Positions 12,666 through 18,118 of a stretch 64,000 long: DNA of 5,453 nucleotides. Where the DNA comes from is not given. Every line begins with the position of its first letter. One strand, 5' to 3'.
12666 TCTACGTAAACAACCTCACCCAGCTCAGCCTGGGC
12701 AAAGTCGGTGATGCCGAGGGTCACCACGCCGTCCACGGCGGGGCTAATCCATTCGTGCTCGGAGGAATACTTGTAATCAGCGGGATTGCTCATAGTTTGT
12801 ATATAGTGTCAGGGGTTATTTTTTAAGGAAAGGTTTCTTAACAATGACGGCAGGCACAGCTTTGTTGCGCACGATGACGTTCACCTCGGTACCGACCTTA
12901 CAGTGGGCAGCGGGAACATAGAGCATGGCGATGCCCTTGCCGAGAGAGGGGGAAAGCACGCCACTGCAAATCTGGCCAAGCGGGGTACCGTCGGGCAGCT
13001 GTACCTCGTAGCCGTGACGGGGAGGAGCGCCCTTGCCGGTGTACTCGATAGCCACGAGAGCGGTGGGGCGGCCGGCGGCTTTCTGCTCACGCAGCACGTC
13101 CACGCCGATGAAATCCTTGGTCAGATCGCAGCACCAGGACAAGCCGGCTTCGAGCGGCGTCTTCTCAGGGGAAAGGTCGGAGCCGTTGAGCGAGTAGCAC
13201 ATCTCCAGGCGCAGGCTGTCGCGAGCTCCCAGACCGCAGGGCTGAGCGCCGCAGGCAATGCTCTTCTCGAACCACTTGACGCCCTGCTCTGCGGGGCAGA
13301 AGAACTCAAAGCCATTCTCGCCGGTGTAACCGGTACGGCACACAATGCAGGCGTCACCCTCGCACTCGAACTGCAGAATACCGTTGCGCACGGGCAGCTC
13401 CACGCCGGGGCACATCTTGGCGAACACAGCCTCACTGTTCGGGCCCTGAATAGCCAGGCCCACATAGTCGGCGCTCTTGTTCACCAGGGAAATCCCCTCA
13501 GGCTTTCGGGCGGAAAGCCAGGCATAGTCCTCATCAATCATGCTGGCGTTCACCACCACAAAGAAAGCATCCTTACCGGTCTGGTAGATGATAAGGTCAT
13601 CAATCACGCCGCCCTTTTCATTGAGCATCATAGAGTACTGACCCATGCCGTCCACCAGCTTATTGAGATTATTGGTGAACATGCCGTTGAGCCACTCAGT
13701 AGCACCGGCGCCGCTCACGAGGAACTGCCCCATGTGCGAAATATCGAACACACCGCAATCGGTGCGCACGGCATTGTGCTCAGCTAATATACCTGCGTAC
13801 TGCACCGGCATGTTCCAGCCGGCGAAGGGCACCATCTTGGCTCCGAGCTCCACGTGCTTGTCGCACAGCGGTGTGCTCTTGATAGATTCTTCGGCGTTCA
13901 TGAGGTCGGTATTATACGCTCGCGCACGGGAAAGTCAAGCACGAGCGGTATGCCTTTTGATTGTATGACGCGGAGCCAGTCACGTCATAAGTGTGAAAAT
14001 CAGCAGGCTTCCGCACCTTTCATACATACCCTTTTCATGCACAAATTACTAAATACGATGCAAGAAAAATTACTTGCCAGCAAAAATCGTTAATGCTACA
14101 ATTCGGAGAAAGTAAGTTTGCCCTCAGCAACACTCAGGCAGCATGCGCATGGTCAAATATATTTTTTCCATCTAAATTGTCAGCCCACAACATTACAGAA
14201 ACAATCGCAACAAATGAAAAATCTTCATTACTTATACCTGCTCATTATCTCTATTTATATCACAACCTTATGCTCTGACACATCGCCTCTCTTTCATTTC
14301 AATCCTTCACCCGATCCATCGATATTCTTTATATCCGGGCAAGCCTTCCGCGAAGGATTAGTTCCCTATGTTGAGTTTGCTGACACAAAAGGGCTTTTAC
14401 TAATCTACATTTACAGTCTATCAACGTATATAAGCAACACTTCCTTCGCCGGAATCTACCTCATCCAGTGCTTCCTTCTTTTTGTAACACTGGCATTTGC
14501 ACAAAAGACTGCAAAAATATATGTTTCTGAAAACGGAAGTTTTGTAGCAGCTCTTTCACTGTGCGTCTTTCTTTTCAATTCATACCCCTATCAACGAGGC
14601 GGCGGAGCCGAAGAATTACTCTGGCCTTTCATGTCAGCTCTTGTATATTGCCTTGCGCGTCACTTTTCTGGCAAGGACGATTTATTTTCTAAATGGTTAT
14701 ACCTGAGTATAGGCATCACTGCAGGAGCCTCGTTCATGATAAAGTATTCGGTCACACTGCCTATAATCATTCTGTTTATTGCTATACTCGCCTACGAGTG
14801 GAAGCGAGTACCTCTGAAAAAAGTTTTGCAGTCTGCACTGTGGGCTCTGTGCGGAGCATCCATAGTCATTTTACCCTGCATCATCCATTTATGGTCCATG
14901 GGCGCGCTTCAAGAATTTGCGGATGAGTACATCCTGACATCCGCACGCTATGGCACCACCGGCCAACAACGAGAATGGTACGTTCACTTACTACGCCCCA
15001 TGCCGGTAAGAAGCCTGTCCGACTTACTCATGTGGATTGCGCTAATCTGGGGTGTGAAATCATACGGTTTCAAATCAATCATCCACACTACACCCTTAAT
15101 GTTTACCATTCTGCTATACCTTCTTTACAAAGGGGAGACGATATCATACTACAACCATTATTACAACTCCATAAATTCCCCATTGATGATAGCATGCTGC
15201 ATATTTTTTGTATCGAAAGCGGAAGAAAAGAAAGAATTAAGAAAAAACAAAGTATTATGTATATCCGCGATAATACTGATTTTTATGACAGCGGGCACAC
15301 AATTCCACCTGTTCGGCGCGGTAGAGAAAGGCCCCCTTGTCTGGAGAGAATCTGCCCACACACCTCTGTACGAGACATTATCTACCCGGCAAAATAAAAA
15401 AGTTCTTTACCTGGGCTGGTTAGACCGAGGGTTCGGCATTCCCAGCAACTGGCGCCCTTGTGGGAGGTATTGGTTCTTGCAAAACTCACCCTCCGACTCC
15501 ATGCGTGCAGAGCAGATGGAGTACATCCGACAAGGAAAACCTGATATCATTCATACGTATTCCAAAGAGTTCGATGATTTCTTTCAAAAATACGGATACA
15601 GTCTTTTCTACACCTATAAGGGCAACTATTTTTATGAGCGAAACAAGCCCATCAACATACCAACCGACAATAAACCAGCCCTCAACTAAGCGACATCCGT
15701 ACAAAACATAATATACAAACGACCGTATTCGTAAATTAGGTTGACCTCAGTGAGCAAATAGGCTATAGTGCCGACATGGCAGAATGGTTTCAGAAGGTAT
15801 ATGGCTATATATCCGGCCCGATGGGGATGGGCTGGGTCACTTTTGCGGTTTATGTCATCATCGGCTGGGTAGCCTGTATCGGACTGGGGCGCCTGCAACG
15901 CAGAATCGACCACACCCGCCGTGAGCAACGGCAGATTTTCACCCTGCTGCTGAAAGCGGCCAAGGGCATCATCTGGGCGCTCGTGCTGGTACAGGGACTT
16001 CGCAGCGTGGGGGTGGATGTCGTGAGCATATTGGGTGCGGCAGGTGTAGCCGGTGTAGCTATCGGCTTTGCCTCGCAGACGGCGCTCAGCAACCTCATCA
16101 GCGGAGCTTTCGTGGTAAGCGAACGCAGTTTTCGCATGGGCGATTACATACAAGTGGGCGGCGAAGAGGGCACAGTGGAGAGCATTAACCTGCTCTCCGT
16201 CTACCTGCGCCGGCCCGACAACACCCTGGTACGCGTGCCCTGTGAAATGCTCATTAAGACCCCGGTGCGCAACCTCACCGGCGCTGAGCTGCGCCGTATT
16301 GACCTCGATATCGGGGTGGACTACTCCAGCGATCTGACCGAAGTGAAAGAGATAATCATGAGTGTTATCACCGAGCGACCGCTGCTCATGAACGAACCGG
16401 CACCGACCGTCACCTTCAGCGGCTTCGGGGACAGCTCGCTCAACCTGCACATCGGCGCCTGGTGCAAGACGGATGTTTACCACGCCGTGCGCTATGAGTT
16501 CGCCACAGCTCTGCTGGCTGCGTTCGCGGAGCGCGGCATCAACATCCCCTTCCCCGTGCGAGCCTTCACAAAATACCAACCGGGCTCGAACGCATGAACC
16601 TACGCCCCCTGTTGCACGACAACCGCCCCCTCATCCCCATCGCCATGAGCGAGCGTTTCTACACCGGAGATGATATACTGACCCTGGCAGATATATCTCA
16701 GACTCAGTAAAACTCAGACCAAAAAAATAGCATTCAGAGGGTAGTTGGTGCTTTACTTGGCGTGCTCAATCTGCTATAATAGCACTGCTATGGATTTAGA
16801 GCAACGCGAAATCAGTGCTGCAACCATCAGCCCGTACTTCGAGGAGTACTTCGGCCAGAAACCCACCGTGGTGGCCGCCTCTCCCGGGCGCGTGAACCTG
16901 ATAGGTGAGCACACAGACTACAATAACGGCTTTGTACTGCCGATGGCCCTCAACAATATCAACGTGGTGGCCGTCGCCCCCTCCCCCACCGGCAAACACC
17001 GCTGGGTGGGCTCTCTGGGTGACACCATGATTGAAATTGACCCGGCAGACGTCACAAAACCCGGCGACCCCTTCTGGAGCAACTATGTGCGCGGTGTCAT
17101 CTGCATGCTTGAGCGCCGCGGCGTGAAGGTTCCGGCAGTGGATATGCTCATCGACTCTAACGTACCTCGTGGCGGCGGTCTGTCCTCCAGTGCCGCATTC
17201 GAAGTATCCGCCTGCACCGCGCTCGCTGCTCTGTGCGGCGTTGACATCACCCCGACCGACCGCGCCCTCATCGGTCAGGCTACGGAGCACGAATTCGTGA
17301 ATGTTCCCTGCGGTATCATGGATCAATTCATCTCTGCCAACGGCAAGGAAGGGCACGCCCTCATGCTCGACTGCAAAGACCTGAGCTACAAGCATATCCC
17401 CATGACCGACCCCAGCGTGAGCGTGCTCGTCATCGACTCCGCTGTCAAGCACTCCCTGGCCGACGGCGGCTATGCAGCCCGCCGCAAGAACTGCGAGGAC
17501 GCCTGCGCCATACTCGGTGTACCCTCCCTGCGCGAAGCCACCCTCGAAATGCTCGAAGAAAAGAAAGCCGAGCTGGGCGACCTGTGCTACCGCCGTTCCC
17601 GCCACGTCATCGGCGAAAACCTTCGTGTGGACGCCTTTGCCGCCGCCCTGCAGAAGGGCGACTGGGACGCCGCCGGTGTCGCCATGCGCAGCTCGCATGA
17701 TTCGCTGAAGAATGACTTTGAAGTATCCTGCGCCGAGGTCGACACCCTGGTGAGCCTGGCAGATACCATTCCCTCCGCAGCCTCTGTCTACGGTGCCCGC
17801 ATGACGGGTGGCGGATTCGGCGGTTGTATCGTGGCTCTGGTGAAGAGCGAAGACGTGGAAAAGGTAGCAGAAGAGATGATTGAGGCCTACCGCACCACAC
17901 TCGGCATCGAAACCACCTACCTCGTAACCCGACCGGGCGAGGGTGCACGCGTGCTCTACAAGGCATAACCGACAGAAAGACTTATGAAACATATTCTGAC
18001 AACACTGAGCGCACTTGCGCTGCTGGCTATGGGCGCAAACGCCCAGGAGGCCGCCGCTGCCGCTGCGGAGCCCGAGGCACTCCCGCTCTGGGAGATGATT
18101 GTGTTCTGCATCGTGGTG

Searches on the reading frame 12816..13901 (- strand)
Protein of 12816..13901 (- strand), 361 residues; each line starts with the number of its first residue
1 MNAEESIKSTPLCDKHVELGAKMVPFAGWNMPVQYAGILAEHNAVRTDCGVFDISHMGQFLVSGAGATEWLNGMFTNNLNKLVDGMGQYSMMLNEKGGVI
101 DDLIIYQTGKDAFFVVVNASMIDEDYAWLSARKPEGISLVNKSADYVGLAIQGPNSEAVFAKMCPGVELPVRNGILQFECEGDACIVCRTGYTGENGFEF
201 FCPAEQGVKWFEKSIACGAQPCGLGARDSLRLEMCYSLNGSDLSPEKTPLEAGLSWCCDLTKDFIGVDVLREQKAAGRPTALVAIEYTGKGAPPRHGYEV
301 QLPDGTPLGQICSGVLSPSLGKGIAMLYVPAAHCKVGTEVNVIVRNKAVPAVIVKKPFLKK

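Call 70: search_protein_families(library=pfam, proteins=[window:12816-13901:-], max_evalue=0.001)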
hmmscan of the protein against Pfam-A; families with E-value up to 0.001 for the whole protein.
window:12816-13901:- (361 aa): 2 families
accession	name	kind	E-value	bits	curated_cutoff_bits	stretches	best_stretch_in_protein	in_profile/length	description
PF01571.26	GCV_T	-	7.4e-85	284.7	25.6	1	13-257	2-255/255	Aminomethyltransferase folate-binding domain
PF08669.17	GCV_T_C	-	5e-18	65.2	25.9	1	282-360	3-80/80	Glycine cleavage T-protein C-terminal barrel domain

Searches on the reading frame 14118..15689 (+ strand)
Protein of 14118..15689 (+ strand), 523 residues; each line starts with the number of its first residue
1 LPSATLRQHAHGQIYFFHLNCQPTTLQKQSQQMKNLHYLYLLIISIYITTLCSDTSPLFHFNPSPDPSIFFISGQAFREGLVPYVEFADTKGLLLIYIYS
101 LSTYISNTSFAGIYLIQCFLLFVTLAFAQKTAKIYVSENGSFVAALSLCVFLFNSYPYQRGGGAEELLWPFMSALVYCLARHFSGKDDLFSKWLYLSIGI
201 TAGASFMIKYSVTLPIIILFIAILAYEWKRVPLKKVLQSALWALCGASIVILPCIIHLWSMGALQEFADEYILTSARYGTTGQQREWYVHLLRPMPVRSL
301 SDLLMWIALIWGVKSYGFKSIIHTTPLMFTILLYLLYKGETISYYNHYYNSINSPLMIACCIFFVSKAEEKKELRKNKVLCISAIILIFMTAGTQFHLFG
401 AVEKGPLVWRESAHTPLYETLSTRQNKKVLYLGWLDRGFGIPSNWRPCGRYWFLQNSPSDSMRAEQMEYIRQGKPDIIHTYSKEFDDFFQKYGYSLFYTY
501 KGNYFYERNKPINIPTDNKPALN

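Call 70: search_protein_families(library=pfam, proteins=[window:14118-15689:+], max_evalue=0.001)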
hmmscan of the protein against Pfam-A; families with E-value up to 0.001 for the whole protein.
window:14118-15689:+ (523 aa): 1 family
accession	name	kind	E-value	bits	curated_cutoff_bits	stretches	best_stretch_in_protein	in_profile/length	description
PF13231.12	PMT_2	-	1.2e-10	42.3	26.1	1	93-256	4-159/160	Dolichyl-phosphate-mannose-protein mannosyltransferase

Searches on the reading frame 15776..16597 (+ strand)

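Call 70: search_protein_families(library=pfam, proteins=[window:15776-16597:+], max_evalue=0.001)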
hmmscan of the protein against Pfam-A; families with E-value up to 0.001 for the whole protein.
window:15776-16597:+ (273 aa): 3 families
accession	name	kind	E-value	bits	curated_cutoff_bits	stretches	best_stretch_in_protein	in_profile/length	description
PF00924.24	MS_channel_2nd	-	3.3e-19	69.2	20.2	1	103-168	2-67/68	Mechanosensitive ion channel, beta-domain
PF21082.3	MS_channel_3rd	-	6.5e-15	55.8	21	1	175-257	1-88/88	Mechanosensitive ion channel MscS, C-terminal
PF21088.3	MS_channel_1st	-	4.6e-05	23.8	23.1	1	65-101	6-42/42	Mechanosensitive ion channel, transmembrane helices 2/3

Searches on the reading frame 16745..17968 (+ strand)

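Call 70: search_protein_families(library=pfam, proteins=[window:16745-17968:+], max_evalue=0.001)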
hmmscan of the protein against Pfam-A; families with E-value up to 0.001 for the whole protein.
window:16745-17968:+ (407 aa): 3 families
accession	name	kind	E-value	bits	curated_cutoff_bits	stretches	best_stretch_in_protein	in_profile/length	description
PF10509.15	GalKase_gal_bdg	-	1.8e-21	75.9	23.1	1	32-79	3-49/49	Galactokinase galactose-binding signature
PF00288.32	GHMP_kinases_N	-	2.2e-19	69.9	22.3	1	113-200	1-86/87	GHMP kinases N terminal domain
PF08544.19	GHMP_kinases_C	-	5.3e-14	52.8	21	1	299-383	2-84/85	GHMP kinases C terminal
